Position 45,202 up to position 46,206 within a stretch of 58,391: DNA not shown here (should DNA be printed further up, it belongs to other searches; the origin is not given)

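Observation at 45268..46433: A group I intron carries an HTH protein, iterons and an AT-rich tract instead of a homing endonuclease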

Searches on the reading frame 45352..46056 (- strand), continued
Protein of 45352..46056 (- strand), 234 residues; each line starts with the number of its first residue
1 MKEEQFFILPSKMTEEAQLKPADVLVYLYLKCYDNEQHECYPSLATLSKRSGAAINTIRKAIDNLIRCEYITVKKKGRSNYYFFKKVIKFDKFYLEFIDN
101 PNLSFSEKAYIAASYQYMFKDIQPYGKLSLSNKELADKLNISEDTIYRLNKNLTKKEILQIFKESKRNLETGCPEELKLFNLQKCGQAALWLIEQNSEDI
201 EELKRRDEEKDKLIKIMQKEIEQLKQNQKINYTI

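Call 53: find_encoding_contigs(protein=P0011, flank=3000, max_places=2)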
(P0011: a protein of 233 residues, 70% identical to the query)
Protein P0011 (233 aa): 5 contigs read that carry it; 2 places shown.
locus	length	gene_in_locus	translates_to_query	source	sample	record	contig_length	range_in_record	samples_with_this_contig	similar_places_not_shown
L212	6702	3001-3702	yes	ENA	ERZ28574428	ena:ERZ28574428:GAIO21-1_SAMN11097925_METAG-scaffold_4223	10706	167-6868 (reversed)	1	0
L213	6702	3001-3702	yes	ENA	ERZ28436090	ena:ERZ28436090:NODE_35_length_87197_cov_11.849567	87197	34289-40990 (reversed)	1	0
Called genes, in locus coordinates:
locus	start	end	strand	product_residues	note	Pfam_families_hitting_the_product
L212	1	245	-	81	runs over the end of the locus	-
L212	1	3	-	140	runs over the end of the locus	-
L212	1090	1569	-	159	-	-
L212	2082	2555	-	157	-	-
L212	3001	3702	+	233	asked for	PF01978:TrmB (faint), PF21984:DnaD_N (faint), PF13730:HTH_36, PF13412:HTH_24 (faint)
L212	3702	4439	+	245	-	-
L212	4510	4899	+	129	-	-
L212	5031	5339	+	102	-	-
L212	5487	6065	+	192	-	-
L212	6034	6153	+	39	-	-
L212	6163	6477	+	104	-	-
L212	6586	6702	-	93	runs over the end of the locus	?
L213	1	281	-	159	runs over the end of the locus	-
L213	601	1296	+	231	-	PF13730:HTH_36, PF13412:HTH_24 (faint), PF01325:Fe_dep_repress (faint), PF09339:HTH_IclR (faint)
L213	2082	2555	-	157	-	-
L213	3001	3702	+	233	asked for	PF01978:TrmB (faint), PF21984:DnaD_N (faint), PF13730:HTH_36, PF13412:HTH_24 (faint)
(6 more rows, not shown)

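Call 54: find_encoding_contigs(protein=P0018, flank=3000, max_places=2)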
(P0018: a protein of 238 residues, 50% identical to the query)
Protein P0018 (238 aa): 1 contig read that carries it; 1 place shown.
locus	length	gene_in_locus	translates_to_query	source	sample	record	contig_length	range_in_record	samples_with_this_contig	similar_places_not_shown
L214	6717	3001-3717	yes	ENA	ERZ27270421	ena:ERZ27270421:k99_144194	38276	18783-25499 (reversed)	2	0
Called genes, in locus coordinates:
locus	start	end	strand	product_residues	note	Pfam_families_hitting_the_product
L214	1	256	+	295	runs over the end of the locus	PF14528:LAGLIDADG_3 (faint)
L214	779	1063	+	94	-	-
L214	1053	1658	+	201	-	-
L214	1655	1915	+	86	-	-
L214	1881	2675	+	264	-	-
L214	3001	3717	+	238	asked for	PF21984:DnaD_N (faint), PF13730:HTH_36, PF13412:HTH_24 (faint)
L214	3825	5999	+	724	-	PF03477:ATP-cone, PF13597:NRDD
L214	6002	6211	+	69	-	-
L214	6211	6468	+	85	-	PF00085:Thioredoxin, PF13098:Thioredoxin_2 (weak)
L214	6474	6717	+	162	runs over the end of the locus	PF13353:Fer4_12 (weak)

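Call 55: find_encoding_contigs(protein=P0014, flank=3000, max_places=2)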
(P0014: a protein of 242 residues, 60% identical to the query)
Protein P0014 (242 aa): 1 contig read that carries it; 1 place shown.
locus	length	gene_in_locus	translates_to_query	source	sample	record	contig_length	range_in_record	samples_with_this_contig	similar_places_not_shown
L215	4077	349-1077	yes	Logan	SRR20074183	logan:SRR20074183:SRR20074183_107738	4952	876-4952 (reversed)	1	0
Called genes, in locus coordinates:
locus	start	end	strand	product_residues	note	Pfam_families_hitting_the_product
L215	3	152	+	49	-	?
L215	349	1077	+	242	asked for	PF01978:TrmB (faint), PF21984:DnaD_N (faint), PF13730:HTH_36, PF01047:MarR (faint), PF13412:HTH_24 (faint)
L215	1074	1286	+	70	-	-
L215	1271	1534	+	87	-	-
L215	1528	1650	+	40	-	-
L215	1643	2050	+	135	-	-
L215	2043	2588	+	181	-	-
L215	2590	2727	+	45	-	-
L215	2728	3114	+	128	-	-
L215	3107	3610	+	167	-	PF09424:YqeY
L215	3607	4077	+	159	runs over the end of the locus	PF07659:DUF1599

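Call 56: find_related_loci(query=A1, collection=metagenome_contigs, flank=2500)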
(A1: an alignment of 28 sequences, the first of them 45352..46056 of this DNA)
Query A1 (234 aa) in metagenome_contigs; peptide patterns used: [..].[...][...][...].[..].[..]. (x = any residue, [..] = any of these).
150 stretches matched a pattern; 55 encode a relative of the query (tblastn E <= 1e-3); 55 distinct loci.
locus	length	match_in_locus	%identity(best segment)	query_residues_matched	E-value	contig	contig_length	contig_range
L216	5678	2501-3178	73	1-226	2e-106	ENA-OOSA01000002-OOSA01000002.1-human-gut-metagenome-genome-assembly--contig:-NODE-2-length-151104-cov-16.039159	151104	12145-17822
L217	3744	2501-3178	44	1-225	1e-54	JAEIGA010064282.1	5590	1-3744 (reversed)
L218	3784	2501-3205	42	5-233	2e-54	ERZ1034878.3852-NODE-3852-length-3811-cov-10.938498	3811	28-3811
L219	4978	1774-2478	42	5-233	2e-54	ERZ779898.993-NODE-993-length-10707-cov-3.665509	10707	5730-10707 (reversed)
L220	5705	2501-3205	42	5-233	2e-54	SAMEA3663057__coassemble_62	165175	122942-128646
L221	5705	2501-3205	42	5-233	2e-54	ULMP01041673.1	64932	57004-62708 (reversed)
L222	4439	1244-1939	42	5-230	2e-54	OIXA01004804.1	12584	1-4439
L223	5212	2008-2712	42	5-233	2e-54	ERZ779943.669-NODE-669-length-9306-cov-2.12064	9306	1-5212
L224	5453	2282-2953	44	5-222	6e-54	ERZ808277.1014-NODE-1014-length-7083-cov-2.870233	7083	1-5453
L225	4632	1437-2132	41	5-230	1e-53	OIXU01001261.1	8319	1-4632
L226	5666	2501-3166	43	5-225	2e-51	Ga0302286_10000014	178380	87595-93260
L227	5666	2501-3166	43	5-225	2e-51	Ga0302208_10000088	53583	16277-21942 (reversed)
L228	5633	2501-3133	43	9-225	2e-51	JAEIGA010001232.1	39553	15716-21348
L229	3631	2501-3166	43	5-225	2e-51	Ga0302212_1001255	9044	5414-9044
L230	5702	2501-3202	42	1-228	3e-51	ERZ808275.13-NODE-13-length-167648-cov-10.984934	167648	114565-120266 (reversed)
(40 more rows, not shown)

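Call 68: search_solved_structures(query=A1, max_evalue=10)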
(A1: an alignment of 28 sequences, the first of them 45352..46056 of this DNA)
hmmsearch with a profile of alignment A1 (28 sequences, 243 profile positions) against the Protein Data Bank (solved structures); distinct sequences matched with E-value up to 10: 32.
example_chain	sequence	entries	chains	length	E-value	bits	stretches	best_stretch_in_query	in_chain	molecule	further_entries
5jls_A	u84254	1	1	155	0.00063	22.3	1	132-237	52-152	Adhesin competence repressor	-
3tgn_A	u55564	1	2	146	0.0023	20.5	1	131-168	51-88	Adc operon repressor AdcR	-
5jlu_A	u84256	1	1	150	0.003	20.1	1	132-201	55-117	Adhesin competence repressor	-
1p6r_A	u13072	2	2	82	0.012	18.2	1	19-85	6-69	Penicillinase repressor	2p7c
7bhy_A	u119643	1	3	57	0.013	18.1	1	131-163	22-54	Deoxyribonucleoside regulator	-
2mh2_A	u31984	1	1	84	0.031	16.8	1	45-96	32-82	Homologous-pairing protein 2 homolog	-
3r0a_A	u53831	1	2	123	0.075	15.5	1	135-197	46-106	Putative transcriptional regulator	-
2k4b_A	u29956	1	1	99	0.095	15.2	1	46-85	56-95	Transcriptional regulator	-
4y66_A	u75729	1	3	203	0.14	14.7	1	45-85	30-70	Mnd1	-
8r7y_A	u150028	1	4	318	0.18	14.3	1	131-164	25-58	Deoxyribonucleoside regulator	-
5k1y_C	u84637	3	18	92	0.22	14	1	47-89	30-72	AspA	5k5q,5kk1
4rs8_A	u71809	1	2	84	0.24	13.9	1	47-89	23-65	AspA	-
5k5o_A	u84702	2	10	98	0.24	13.9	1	47-89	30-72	AspA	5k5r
2lvs_A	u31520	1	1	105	0.34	13.4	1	47-80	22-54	Putative uncharacterized protein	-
4aso_A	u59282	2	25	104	0.36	13.3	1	24-88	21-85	TUBR FROM BACILLUS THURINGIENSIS PBTOXIS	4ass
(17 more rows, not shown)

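Call 69: search_protein_families(library=ncbifam, proteins=[window:45352-46056:-, L004:3558-4004:+], max_evalue=1)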
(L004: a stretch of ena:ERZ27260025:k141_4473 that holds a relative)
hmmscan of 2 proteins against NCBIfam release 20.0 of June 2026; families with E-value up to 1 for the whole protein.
window:45352-46056:- (234 aa): 6 families
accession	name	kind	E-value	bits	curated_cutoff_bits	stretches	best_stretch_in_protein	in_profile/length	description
NF041547.1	GntR_LSA1692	equivalog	7.3e-05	22.5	275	1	37-86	21-69/233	GntR family transcriptional regulator, LSA1692 subfamily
TIGR02404.1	trehalos_R_Bsub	equivalog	0.0012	18.5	211.95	1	37-80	20-62/233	trehalose operon repressor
NF038251.1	AdcR_fam_Zn_TF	equivalog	0.004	17.4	175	1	129-166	49-86/143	zinc-dependent MarR family transcriptional regulator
TIGR01884.1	cas_HTH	subfamily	0.0064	15.9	60.2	1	132-160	159-187/202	CRISPR-associated CARF protein Csa3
TIGR01764.1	excise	domain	0.03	14.7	28.8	1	130-149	2-21/49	excisionase family DNA-binding protein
NF002620.0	PRK02277.1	subfamily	0.088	12.5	115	1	130-156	19-45/201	orotate phosphoribosyltransferase-like protein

L004:3558-4004:+ (148 aa): 1 family
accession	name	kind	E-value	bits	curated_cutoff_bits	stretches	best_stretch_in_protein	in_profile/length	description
TIGR02698.1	CopY_TcrY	equivalog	0.082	13.2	121.95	1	82-120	25-63/130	CopY/TcrY family copper transport repressor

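Call 72: fold_search(model_id=the predicted structure, library=viral)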
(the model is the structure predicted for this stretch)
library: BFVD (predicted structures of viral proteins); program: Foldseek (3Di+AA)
matches with E <= 10: 1485; with E <= 0.001: 70
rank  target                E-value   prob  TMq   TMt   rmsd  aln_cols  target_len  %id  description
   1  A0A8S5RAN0            1.2e-22  1.00  0.90  0.90   2.1       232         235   35  Helix-turn-helix domain protein [virus sp. ctQcs9]
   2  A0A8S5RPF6            1.8e-19  1.00  0.80  0.72   5.0       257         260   29  Helix-turn-helix domain protein [virus sp. ctrcb4]
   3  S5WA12                2.1e-08  1.00  0.44  0.31   7.6       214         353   15  (no name in the UniProt tables at hand)
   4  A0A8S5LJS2            5.3e-07  1.00  0.53  0.43   8.3       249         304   17  Uncharacterized protein [Siphoviridae sp. ct3o911]
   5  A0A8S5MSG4            1.2e-06  1.00  0.48  0.40   5.4       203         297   13  Replication initiator protein [Podoviridae sp. ctwV53]
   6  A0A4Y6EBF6            1.4e-06  1.00  0.50  0.38   7.1       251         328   16  (no name in the UniProt tables at hand)
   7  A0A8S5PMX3            1.5e-06  1.00  0.51  0.46   6.6       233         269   13  Helix-turn-helix domain protein [Siphoviridae sp. ctUcA20]
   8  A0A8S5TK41            1.8e-06  1.00  0.41  0.55   6.6       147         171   25  Helix-turn-helix domain protein [Podoviridae sp. ctz6O13]
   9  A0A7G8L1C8            1.0e-05  1.00  0.30  0.22  16.4       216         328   16  Uncharacterized protein [Escherichia phage Mt1B1_P17]
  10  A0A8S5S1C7            1.2e-05  1.00  0.40  0.34   4.1       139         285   20  Restriction endonuclease [Podoviridae sp. ct8Lf7]
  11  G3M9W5                1.5e-05  1.00  0.53  0.20   5.7       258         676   10  Gp224 [Bacillus phage G]
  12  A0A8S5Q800            1.6e-05  1.00  0.49  0.48   9.5       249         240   12  Uncharacterized protein [Siphoviridae sp. ctdVv30]
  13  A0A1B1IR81            4.4e-05  1.00  0.34  0.33   3.4       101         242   20  (no name in the UniProt tables at hand)
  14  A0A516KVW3            4.4e-05  1.00  0.33  0.21  23.0       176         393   17  (no name in the UniProt tables at hand)
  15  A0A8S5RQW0            5.9e-05  1.00  0.47  0.46   9.7       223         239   16  (no name in the UniProt tables at hand)
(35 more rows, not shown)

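Call 80: search_protein_families(library=pfam, proteins=[P0019, L004:3558-4001:+], max_evalue=0.01)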
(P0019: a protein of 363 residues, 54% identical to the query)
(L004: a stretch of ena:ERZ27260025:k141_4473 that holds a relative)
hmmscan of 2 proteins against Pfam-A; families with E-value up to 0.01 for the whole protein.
P0019 (363 aa): 5 families
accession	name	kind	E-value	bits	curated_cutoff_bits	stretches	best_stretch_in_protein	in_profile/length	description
PF13730.12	HTH_36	-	1.8e-08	34.5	25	1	142-193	3-55/55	Helix-turn-helix domain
PF01541.30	GIY-YIG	-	6.4e-06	26.8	22.6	1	3-100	2-78/78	GIY-YIG catalytic domain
PF13412.12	HTH_24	-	8.8e-05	22.4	21.9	0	254-283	18-47/48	Winged helix-turn-helix DNA-binding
PF08279.18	HTH_11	-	0.0026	18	25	0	254-289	16-50/55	HTH domain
PF01418.23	HTH_6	-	0.0034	17.8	28.3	0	253-277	34-58/77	Helix-turn-helix domain, rpiR family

L004:3558-4001:+ (148 aa): 2 families
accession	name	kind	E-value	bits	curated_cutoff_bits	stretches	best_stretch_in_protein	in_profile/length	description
PF05732.17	RepL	-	3e-07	30.5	20.3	1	10-139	18-133/164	Firmicute plasmid replication protein (RepL)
PF03965.22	Penicillinase_R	-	0.00089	20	22.6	1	85-120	27-62/115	Penicillinase repressor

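Call 94: find_encoding_contigs(protein=P0004, flank=2500, max_places=2)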
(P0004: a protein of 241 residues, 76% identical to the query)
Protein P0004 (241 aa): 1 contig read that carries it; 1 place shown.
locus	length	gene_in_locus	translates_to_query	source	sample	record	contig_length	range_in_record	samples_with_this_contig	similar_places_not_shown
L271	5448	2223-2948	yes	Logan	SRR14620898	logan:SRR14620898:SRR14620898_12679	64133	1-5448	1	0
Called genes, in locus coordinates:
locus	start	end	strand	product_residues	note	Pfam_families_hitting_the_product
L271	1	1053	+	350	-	?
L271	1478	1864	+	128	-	-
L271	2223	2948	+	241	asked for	PF21984:DnaD_N (faint), PF13730:HTH_36, PF13412:HTH_24 (faint)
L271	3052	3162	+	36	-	-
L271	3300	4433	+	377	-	PF07453:NUMOD1 (weak), PF22083:I-HmuI_NUMOD-like (faint)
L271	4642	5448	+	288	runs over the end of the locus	-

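Call 95: find_encoding_contigs(protein=P0006, flank=2500, max_places=2)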
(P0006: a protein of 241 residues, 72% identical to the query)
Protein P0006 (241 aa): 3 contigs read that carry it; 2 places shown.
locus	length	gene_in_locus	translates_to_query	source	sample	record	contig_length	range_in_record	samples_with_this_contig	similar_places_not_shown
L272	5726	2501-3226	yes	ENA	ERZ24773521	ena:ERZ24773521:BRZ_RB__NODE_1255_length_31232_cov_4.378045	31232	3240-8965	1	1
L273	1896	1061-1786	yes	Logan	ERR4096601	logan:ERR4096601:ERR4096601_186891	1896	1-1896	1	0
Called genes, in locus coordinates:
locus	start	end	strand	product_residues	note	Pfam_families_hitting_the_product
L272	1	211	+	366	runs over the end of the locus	PF22083:I-HmuI_NUMOD-like (weak)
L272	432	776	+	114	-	-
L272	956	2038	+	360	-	PF07453:NUMOD1 (faint), PF22083:I-HmuI_NUMOD-like (faint)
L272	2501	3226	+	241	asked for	PF21984:DnaD_N (faint), PF01978:TrmB (faint), PF13730:HTH_36, PF03962:Mnd1 (weak), PF13412:HTH_24 (faint)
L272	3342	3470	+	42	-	-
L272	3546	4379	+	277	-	-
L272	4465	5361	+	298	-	-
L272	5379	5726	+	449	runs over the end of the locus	PF12789:PTR (weak)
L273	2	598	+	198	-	?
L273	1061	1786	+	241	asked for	PF21984:DnaD_N (faint), PF01978:TrmB (faint), PF13730:HTH_36, PF03962:Mnd1 (weak), PF13412:HTH_24 (faint)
